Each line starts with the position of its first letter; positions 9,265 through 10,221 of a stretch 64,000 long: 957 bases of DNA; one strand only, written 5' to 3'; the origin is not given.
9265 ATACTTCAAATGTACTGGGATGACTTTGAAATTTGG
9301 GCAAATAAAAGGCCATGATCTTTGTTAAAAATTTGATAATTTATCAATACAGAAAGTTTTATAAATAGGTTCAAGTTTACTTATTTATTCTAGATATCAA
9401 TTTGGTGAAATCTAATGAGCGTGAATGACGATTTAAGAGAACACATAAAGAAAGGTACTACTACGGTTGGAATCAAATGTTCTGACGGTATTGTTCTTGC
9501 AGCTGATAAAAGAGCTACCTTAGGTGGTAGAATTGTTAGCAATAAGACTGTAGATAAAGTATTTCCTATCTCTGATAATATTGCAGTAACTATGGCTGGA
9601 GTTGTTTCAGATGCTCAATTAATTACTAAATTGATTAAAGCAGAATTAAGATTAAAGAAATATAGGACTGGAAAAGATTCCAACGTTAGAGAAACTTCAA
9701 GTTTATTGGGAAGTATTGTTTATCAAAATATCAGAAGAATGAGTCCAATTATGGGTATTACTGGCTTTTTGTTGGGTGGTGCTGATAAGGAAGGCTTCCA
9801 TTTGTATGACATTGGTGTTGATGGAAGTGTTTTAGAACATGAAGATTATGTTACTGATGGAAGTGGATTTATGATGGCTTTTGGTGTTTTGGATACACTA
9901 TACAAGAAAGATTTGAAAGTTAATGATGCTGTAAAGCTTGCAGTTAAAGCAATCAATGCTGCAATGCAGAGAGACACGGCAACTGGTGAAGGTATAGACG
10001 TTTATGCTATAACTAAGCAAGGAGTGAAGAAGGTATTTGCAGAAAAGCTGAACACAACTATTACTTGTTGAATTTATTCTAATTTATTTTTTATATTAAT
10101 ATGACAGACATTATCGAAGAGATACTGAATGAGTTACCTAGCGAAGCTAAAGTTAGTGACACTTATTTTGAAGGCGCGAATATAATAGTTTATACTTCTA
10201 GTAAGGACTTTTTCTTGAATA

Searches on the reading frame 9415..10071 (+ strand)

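Call 51: search_protein_families(library=pfam, proteins=[window:9415-10071:+], max_evalue=0.001)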
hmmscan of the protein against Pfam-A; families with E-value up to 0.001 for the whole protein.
window:9415-10071:+ (218 aa): 1 family
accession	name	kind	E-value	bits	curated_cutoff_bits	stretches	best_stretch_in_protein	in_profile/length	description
PF00227.31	Proteasome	-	4.8e-49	167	22.4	1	11-199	1-189/189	Proteasome subunit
